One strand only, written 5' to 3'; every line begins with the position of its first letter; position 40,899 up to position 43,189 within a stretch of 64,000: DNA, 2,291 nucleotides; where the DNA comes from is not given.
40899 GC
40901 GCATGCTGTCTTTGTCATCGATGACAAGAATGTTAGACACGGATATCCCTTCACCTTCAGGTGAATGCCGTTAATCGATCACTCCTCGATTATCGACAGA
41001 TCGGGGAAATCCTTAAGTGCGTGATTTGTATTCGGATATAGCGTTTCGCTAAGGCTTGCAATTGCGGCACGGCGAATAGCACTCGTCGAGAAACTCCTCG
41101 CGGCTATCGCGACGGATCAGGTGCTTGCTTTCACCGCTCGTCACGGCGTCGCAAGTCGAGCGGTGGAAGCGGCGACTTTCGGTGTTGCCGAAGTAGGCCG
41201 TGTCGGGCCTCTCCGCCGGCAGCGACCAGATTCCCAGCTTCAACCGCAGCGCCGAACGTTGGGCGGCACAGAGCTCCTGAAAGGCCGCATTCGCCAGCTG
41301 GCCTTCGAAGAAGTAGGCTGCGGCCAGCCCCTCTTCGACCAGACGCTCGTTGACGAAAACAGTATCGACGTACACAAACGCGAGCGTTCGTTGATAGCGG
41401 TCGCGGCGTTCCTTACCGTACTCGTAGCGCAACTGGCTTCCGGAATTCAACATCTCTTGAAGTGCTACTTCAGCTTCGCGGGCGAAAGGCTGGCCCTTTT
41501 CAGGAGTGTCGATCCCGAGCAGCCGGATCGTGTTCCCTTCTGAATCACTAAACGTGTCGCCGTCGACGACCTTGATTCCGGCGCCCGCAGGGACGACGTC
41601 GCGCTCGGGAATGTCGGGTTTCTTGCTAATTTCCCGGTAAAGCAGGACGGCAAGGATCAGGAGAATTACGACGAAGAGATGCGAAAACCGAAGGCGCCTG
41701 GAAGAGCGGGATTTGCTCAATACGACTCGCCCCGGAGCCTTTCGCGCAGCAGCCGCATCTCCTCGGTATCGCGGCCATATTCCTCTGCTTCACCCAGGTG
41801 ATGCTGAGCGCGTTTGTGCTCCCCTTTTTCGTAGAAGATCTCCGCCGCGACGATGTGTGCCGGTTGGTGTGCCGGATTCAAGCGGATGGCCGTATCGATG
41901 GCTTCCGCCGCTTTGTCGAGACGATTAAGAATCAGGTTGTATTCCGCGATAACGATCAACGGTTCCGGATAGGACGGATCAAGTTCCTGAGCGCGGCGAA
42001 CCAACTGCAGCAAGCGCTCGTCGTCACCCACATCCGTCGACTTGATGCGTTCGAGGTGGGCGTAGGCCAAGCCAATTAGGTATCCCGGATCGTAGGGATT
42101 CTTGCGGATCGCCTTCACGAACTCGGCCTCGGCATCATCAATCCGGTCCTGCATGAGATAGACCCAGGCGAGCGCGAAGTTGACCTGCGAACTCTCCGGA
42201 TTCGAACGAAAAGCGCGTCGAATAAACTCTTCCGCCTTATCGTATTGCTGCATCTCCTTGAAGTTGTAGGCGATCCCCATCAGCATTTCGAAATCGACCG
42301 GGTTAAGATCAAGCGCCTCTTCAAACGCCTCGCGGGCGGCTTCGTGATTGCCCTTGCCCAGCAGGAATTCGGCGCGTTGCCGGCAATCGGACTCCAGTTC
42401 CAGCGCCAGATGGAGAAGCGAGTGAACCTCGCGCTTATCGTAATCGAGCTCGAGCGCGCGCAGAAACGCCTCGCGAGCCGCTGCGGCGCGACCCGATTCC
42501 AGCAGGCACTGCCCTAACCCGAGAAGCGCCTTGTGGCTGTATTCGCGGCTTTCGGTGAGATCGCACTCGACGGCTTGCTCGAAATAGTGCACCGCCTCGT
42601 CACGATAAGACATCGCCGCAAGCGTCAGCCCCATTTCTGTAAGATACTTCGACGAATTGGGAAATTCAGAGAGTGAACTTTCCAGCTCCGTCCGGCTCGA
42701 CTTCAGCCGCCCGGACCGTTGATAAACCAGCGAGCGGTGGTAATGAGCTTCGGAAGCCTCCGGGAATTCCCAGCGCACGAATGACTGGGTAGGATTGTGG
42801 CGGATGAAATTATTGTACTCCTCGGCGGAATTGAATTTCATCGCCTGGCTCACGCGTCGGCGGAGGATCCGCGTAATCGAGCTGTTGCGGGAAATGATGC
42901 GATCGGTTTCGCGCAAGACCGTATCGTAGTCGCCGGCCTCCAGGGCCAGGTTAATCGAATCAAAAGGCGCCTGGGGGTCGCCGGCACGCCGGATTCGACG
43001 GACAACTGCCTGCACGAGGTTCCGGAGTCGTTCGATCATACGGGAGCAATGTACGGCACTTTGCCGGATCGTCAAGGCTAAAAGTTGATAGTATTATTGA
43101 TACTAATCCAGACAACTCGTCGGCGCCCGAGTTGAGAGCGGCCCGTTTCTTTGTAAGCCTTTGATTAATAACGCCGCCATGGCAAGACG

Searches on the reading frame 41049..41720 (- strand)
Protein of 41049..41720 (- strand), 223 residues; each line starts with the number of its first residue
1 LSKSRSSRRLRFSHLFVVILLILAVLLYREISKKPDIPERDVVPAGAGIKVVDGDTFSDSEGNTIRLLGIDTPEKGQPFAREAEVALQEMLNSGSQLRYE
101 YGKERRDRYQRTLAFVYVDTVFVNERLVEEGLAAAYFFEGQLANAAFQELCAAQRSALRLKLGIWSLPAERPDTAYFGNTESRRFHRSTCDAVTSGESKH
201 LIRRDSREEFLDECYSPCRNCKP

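Call 11: search_protein_families(library=pfam, proteins=[window:41049-41720:-], max_evalue=0.01)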
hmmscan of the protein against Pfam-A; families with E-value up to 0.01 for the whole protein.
window:41049-41720:- (223 aa): 1 family
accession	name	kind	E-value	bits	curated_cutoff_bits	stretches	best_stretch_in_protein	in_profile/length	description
PF00565.23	SNase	-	1.1e-20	74.5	21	1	64-166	1-106/107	Staphylococcal nuclease homologue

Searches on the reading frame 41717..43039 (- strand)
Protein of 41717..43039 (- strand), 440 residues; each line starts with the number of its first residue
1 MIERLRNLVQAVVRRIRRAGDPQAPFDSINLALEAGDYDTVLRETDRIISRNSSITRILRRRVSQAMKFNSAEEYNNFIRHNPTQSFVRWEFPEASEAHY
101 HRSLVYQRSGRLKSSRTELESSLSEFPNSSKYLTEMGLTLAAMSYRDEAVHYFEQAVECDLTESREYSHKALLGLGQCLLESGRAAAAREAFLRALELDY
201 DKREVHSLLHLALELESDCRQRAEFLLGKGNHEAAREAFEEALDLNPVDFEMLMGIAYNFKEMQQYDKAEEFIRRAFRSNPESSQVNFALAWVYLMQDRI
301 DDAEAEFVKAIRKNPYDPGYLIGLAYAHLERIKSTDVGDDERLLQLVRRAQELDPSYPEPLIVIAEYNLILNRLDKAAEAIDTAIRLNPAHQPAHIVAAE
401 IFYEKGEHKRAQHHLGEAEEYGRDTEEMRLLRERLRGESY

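Call 11: search_protein_families(library=pfam, proteins=[window:41717-43039:-], max_evalue=0.01)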
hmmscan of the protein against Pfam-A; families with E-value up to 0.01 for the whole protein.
window:41717-43039:- (440 aa): 25 families
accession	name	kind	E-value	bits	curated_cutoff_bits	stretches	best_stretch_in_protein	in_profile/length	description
PF07719.23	TPR_2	-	1.3e-31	106.5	27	3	220-247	5-32/34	Tetratricopeptide repeat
PF13432.12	TPR_16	-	3.5e-28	98.1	32.7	4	259-318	6-65/65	Tetratricopeptide repeat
PF14559.12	TPR_19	-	3e-27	95.2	25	4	263-318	4-59/68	Tetratricopeptide repeat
PF13181.12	TPR_8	-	2e-24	84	25.7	2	223-248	8-33/34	Tetratricopeptide repeat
PF13428.12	TPR_14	-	6.2e-24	82.5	23.5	2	288-326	5-43/44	Tetratricopeptide repeat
PF00515.34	TPR_1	-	9.1e-18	63.7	27.8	2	222-247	7-32/34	Tetratricopeptide repeat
PF13431.12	TPR_17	-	6.7e-16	57.6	24.4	1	274-304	3-33/34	Tetratricopeptide repeat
PF25062.1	ARM_TT21_N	-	1.7e-14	54.5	40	2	281-418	24-161/222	Tetratricopeptide repeat protein 21 N-terminal ARM repeat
PF13424.12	TPR_12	-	3.4e-14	53.2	30.1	1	134-199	7-75/77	Tetratricopeptide repeat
PF23914.1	TPR_CcmH_CycH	-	2.6e-11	44.1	42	1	229-312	63-149/158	Cytochrome c-type biogenesis protein H TPR domain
PF13414.12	TPR_11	-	8.7e-10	38.6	26.8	0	178-213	3-38/42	TPR repeat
PF13174.12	TPR_6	-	2.3e-09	37.7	26.3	0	171-197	2-28/33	Tetratricopeptide repeat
PF12895.13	ANAPC3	-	1.4e-07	32.1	27.2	0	253-305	26-77/82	Anaphase-promoting complex, cyclosome, subunit 3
PF25060.1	ARM_TT21_2nd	-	1.1e-06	28.8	27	0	253-330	60-137/270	Tetratricopeptide repeat protein 21 second ARM domain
PF17874.7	TPR_MalT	-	1.1e-06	28.6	45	1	363-431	85-161/336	MalT-like TPR region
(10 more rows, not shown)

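Call 16: find_related_loci(query=window:41717-43039:-, collection=genome_contigs, flank=10000)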
Query window:41717-43039:- (440 aa) in genome_contigs; peptide patterns used: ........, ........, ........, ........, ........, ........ (x = any residue, [..] = any of these).
52 stretches matched a pattern; 2 encode a relative of the query (tblastn E <= 1e-3); 2 distinct loci.
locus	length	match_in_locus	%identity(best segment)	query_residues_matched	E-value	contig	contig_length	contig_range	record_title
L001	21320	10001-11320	96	1-440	0e+0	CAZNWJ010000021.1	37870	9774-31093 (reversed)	MAG TPA_asm: uncultured Ignavibacteria bacterium isolate binchicken_co16_17 genome assembly, contig: NODE_1807_length_37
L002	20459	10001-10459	25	137-301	2e-6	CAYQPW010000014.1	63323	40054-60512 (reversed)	MAG TPA_asm: uncultured bacterium isolate SRP214966_co6_155 genome assembly, contig: NODE_185_length_63323_cov_15.057090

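Call 22: find_homologous_proteins(query=window:41717-43039:-, max_evalue=1e-20)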
Query window:41717-43039:- (440 aa): 12 proteins with E <= 1e-20 among 8000 candidates.
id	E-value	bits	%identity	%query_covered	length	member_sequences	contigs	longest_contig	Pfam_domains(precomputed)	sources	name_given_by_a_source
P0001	4.9e-269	910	94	100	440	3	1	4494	PF13431.13,PF23914.2,PF25060.1,PF25062.2,PF13414.13,PF13428.13,PF14559.13,PF00515.35,PF12895.14,PF13424.13,PF21033.5,PF13432.13,PF13181.13,PF07719.24,PF13174.13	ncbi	-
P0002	6.2e-219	745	77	100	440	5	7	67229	PF25063.1,PF13431.13,PF23914.2,PF25060.1,PF25062.2,PF13414.13,PF13428.13,PF14559.13,PF24575.2,PF13371.13,PF17874.8,PF00515.35,PF12895.14,PF13424.13,PF21033.5,PF13432.13,PF13181.13,PF07719.24,PF13174.13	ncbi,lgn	-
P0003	9.5e-184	629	65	100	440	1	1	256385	PF25063.1,PF13431.13,PF23914.2,PF25060.1,PF25062.2,PF13414.13,PF13428.13,PF14559.13,PF13371.13,PF17874.8,PF00515.35,PF12895.14,PF13424.13,PF21033.5,PF13432.13,PF13429.13,PF13181.13,PF07719.24,PF13174.13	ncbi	-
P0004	1.7e-182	625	65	100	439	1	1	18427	PF25063.1,PF13431.13,PF23914.2,PF25060.1,PF25062.2,PF13414.13,PF13176.13,PF13428.13,PF04733.21,PF07721.21,PF14559.13,PF00515.35,PF12895.14,PF13424.13,PF21033.5,PF13432.13,PF13429.13,PF13181.13,PF14561.13,PF07719.24,PF13174.13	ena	-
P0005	1.6e-180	619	64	100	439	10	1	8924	PF25063.1,PF13431.13,PF23914.2,PF25060.1,PF25062.2,PF13414.13,PF13176.13,PF13428.13,PF04733.21,PF07721.21,PF14559.13,PF00515.35,PF12895.14,PF13424.13,PF21033.5,PF13432.13,PF13429.13,PF13181.13,PF07719.24,PF13174.13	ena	-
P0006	2.1e-180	618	65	100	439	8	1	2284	PF25063.1,PF13431.13,PF23914.2,PF25060.1,PF25062.2,PF13414.13,PF13176.13,PF13428.13,PF14559.13,PF25068.3,PF17874.8,PF00515.35,PF12895.14,PF13424.13,PF21033.5,PF13432.13,PF13429.13,PF13181.13,PF14561.13,PF07719.24,PF13174.13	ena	-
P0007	2.2e-180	618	65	100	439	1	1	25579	PF25063.1,PF13431.13,PF23914.2,PF25060.1,PF25062.2,PF13414.13,PF13176.13,PF13428.13,PF07721.21,PF14559.13,PF00515.35,PF12895.14,PF13424.13,PF21033.5,PF13432.13,PF13181.13,PF07719.24,PF13174.13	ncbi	-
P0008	2.5e-178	612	62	100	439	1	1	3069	PF25063.1,PF13431.13,PF23914.2,PF25060.1,PF25062.2,PF13414.13,PF13176.13,PF13428.13,PF04733.21,PF14559.13,PF17874.8,PF00515.35,PF12895.14,PF13424.13,PF21033.5,PF13432.13,PF13181.13,PF07719.24,PF13174.13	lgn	-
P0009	9.0e-134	465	51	99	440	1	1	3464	PF13431.13,PF23914.2,PF25060.1,PF25062.2,PF13414.13,PF13428.13,PF14559.13,PF13371.13,PF00515.35,PF12895.14,PF13424.13,PF21033.5,PF13432.13,PF13181.13,PF07719.24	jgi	jgi:tetratricopeptide (TPR) repeat protein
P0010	1.3e-132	461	51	100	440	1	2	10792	PF13431.13,PF23914.2,PF25060.1,PF25062.2,PF13414.13,PF13428.13,PF14559.13,PF13371.13,PF00515.35,PF12895.14,PF13424.13,PF21033.5,PF13432.13,PF13429.13,PF13181.13,PF07719.24,PF13174.13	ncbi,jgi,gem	-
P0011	6.5e-132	459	49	100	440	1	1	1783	PF13431.13,PF23914.2,PF25062.2,PF13414.13,PF13428.13,PF14559.13,PF13371.13,PF00515.35,PF12895.14,PF13424.13,PF21033.5,PF13432.13,PF13429.13,PF13181.13,PF07719.24,PF13174.13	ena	-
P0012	7.0e-114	399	47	98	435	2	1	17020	PF13431.13,PF23914.2,PF25060.1,PF25062.2,PF13414.13,PF13428.13,PF14559.13,PF13371.13,PF00515.35,PF12895.14,PF13424.13,PF21033.5,PF13432.13,PF13429.13,PF13181.13,PF07719.24,PF13174.13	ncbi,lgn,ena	-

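Call 23: find_encoding_contigs(protein=P0002, flank=10000, max_places=4)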
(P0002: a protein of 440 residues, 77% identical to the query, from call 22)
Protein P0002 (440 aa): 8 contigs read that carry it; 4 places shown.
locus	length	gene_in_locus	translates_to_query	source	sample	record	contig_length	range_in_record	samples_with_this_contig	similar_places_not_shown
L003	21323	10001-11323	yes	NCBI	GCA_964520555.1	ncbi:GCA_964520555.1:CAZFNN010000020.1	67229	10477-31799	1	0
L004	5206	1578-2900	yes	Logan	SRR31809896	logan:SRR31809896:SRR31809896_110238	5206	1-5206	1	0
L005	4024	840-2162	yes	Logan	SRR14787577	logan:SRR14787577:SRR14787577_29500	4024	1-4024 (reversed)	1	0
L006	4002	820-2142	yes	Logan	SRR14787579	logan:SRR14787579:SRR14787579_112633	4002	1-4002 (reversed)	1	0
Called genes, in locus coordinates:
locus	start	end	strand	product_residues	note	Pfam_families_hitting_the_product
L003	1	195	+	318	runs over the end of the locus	PF00890:FAD_binding_2 (faint), PF01134:GIDA (faint), PF01266:DAO (faint), PF01494:FAD_binding_3 (faint), PF01946:Thi4 (faint), PF07992:Pyr_redox_2, PF13738:Pyr_redox_3, PF00070:Pyr_redox, +2 more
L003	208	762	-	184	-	PF03551:PadR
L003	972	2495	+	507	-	PF00072:Response_reg, PF01590:GAF, PF13185:GAF_2, PF13487:HD_5, PF01966:HD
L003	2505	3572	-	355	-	PF02163:Peptidase_M50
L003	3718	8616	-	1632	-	PF13360:PQQ_2 (faint), PF00404:Dockerin_1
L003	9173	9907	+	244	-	-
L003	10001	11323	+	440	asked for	PF13428:TPR_14 (faint), PF12895:ANAPC3 (faint), PF13424:TPR_12, PF13432:TPR_16 (weak), PF14559:TPR_19 (weak), PF13432:TPR_16, PF14559:TPR_19 (weak), PF25062:ARM_TT21_N, +13 more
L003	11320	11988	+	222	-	PF00565:SNase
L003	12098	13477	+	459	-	PF00072:Response_reg, PF00158:Sigma54_activat, PF14532:Sigma54_activ_2, PF07728:AAA_5, PF25601:AAA_lid_14, PF02954:HTH_8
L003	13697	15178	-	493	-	-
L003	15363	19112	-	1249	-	PF05572:Peptidase_M43, PF22842:Pel9A-like_beta_helix (faint), PF13229:Beta_helix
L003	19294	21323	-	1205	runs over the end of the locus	PF01839:FG-GAP (faint), PF02412:TSP_3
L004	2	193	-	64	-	?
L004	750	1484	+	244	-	-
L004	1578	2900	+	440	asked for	PF13428:TPR_14 (faint), PF12895:ANAPC3 (faint), PF13424:TPR_12, PF13432:TPR_16 (weak), PF14559:TPR_19 (weak), PF13432:TPR_16, PF14559:TPR_19 (weak), PF25062:ARM_TT21_N, +13 more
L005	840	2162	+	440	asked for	PF13428:TPR_14 (faint), PF12895:ANAPC3 (faint), PF13424:TPR_12, PF13432:TPR_16 (weak), PF14559:TPR_19 (weak), PF13432:TPR_16, PF14559:TPR_19 (weak), PF25062:ARM_TT21_N, +13 more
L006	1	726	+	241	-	?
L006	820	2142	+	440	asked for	PF13428:TPR_14 (faint), PF12895:ANAPC3 (faint), PF13424:TPR_12, PF13432:TPR_16 (weak), PF14559:TPR_19 (weak), PF13432:TPR_16, PF14559:TPR_19 (weak), PF25062:ARM_TT21_N, +13 more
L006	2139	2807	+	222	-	PF00565:SNase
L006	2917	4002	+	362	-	?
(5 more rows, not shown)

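Call 24: find_encoding_contigs(protein=P0003, flank=10000, max_places=2)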
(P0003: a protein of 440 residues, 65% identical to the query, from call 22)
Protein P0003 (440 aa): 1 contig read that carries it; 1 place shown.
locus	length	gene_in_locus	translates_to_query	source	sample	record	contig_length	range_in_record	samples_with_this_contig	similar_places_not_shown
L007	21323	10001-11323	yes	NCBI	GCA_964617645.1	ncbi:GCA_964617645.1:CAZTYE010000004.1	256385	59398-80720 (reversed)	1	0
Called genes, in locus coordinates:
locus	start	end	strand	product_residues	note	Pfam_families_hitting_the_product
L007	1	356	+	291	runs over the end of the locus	-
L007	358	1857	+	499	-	PF14326:DUF4384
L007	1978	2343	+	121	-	-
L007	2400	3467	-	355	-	PF02163:Peptidase_M50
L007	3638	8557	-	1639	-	PF13360:PQQ_2 (weak), PF00404:Dockerin_1 (weak)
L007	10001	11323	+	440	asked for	PF12895:ANAPC3 (faint), PF25062:ARM_TT21_N (faint), PF13428:TPR_14 (faint), PF00515:TPR_1 (faint), PF13424:TPR_12 (weak), PF13424:TPR_12 (weak), PF13432:TPR_16, PF14559:TPR_19 (weak), +12 more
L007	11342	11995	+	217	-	PF00565:SNase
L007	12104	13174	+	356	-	PF05343:Peptidase_M42, PF01546:Peptidase_M20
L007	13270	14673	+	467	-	PF00133:tRNA-synt_1 (faint), PF01406:tRNA-synt_1e, PF01921:tRNA-synt_1f (faint), PF09334:tRNA-synt_1g (faint), PF09190:DALR_2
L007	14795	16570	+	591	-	PF20423:AceK_regulatory, PF06315:AceK_kinase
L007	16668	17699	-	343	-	PF25819:Nal1_C (weak)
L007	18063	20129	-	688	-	PF00912:Transgly, PF00905:Transpeptidase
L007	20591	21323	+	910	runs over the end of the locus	PF13860:FlgD_ig (faint), PF18962:Por_Secre_tail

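Call 25: find_encoding_contigs(protein=P0007, flank=10000, max_places=2)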
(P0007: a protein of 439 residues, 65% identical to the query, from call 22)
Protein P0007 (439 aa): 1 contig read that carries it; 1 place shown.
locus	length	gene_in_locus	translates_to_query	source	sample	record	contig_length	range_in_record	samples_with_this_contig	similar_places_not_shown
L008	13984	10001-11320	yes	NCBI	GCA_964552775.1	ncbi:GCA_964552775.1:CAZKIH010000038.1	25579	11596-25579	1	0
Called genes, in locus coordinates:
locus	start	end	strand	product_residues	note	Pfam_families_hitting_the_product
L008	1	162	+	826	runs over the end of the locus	PF01436:NHL (faint)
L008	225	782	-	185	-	PF03551:PadR, PF13463:HTH_27 (weak)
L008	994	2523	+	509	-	PF00072:Response_reg, PF01590:GAF, PF13185:GAF_2, PF01966:HD, PF13487:HD_5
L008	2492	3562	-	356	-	PF02163:Peptidase_M50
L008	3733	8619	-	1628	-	PF13360:PQQ_2 (faint), PF00404:Dockerin_1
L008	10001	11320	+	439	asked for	PF07721:TPR_4 (faint), PF13428:TPR_14 (faint), PF13174:TPR_6 (faint), PF13424:TPR_12 (weak), PF13432:TPR_16 (weak), PF14559:TPR_19 (weak), PF13432:TPR_16, PF14559:TPR_19 (weak), +12 more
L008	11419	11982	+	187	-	PF00565:SNase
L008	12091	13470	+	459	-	PF00072:Response_reg, PF00158:Sigma54_activat, PF14532:Sigma54_activ_2, PF07728:AAA_5, PF25601:AAA_lid_14, PF02954:HTH_8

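Call 26: find_encoding_contigs(protein=P0004, flank=10000, max_places=2)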
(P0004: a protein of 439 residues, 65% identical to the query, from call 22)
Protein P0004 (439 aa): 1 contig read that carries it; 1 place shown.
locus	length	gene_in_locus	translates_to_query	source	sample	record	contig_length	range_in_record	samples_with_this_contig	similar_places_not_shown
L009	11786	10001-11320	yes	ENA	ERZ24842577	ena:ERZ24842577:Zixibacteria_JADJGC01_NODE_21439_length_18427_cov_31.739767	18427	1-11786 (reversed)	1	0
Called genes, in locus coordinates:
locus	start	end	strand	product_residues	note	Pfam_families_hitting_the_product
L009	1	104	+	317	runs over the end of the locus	PF00890:FAD_binding_2 (faint), PF01134:GIDA (faint), PF01266:DAO (faint), PF01494:FAD_binding_3 (faint), PF01946:Thi4 (faint), PF07992:Pyr_redox_2, PF13738:Pyr_redox_3, PF00070:Pyr_redox, +2 more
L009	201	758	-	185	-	PF03551:PadR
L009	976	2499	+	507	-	PF00072:Response_reg, PF01590:GAF, PF13185:GAF_2, PF13487:HD_5, PF01966:HD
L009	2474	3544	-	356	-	PF02163:Peptidase_M50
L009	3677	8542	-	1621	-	PF13360:PQQ_2 (faint), PF00404:Dockerin_1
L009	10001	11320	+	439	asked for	PF04733:Coatomer_E (faint), PF07721:TPR_4 (faint), PF13428:TPR_14 (faint), PF13174:TPR_6 (faint), PF14559:TPR_19 (weak), PF13432:TPR_16, PF14559:TPR_19 (weak), PF25062:ARM_TT21_N, +14 more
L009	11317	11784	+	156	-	?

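Call 27: find_encoding_contigs(protein=P0010, flank=10000, max_places=2)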
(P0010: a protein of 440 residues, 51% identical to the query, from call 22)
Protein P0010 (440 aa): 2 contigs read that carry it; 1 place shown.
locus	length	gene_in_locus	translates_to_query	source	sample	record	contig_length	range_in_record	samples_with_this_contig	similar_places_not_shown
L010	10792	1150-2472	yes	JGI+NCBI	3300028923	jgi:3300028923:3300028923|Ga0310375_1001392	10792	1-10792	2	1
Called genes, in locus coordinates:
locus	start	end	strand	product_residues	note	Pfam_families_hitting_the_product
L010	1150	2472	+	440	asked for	PF13428:TPR_14 (faint), PF13174:TPR_6 (faint), PF13432:TPR_16 (faint), PF00515:TPR_1 (faint), PF12895:ANAPC3 (faint), PF07719:TPR_2 (weak), PF13424:TPR_12, PF14559:TPR_19 (weak), +9 more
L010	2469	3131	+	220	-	PF00565:SNase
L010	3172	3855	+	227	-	-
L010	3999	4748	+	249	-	PF20772:TACO1_YebC_N, PF01709:Transcrip_reg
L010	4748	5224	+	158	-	PF02075:RuvC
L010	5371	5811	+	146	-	PF00633:HHH (faint), PF14520:HHH_5, PF07499:RuvA_C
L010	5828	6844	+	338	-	PF05496:RuvB_N, PF00004:AAA, PF07728:AAA_5 (faint), PF17864:AAA_lid_4, PF05491:WHD_RuvB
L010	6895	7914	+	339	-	PF02547:Queuosine_synth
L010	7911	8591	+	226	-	PF01128:IspD, PF12804:NTP_transf_3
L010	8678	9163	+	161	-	PF02542:YgbB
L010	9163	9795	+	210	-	PF09335:VTT_dom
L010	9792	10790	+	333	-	?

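Call 28: find_encoding_contigs(protein=P0012, flank=10000, max_places=2)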
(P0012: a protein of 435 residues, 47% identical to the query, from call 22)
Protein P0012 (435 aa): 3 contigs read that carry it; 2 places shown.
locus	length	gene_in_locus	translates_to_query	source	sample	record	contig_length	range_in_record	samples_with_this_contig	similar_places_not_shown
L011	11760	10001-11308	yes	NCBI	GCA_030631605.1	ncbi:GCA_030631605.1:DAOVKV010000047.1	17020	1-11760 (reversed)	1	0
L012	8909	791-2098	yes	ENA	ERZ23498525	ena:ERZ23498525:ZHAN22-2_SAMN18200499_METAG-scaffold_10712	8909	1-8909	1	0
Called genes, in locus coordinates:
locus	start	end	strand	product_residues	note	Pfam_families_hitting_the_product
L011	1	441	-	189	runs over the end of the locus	PF03551:PadR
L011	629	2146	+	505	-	PF00072:Response_reg, PF01590:GAF, PF13185:GAF_2, PF13492:GAF_3 (weak), PF13487:HD_5, PF01966:HD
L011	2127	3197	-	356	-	PF02163:Peptidase_M50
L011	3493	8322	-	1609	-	PF13360:PQQ_2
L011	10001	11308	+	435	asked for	PF13371:TPR_9 (faint), PF13429:TPR_15 (faint), PF13432:TPR_16 (faint), PF00515:TPR_1 (faint), PF07719:TPR_2 (faint), PF12895:ANAPC3 (faint), PF13414:TPR_11 (weak), PF14559:TPR_19, +9 more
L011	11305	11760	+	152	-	?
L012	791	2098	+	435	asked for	PF13371:TPR_9 (faint), PF13429:TPR_15 (faint), PF13432:TPR_16 (faint), PF00515:TPR_1 (faint), PF07719:TPR_2 (faint), PF12895:ANAPC3 (faint), PF13414:TPR_11 (weak), PF14559:TPR_19, +9 more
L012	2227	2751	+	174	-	PF00565:SNase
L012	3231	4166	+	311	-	PF00158:Sigma54_activat, PF14532:Sigma54_activ_2, PF07724:AAA_2 (faint), PF07728:AAA_5, PF25601:AAA_lid_14, PF02954:HTH_8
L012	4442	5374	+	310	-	-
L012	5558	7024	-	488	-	PF13505:OMP_b-brl (weak), PF00691:OmpA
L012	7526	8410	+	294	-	PF22113:Mtrc-MtrF_II-IV_dom (faint), PF14522:Cytochrome_C7 (faint), PF09699:Paired_CXXCH_1 (faint), PF13435:Cytochrome_C554, PF14537:Cytochrom_c3_2 (weak)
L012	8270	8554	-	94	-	-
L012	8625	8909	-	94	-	?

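Call 35: find_related_loci(query=A2, collection=metagenome_contigs, flank=3000)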
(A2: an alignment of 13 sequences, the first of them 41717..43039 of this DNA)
Query A2 (440 aa) in metagenome_contigs; peptide patterns used: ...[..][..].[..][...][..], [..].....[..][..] (x = any residue, [..] = any of these).
403 stretches matched a pattern; 14 encode a relative of the query (tblastn E <= 1e-3); 14 distinct loci.
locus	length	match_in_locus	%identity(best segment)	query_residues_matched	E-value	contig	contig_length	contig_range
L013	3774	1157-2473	64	1-440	0e+0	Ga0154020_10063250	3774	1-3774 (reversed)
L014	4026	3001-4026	77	1-342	8e-175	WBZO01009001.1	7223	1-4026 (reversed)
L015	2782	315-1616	51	5-438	8e-152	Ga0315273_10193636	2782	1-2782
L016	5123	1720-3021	51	5-438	5e-144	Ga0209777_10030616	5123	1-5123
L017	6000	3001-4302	50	5-438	2e-142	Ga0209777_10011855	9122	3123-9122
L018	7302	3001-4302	51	5-438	6e-142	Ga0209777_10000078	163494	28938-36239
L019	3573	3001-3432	22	223-406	1e-8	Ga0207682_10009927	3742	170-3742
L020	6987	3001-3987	22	93-406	2e-8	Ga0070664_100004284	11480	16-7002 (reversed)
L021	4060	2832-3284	27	239-395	4e-8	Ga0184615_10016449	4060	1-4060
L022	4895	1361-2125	24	102-307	2e-7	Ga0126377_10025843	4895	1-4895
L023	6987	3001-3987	23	22-418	3e-7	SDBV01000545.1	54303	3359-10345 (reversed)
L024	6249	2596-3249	24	91-324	7e-7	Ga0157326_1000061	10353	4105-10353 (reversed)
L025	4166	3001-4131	23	93-396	6e-7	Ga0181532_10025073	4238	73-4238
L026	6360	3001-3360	29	93-215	4e-5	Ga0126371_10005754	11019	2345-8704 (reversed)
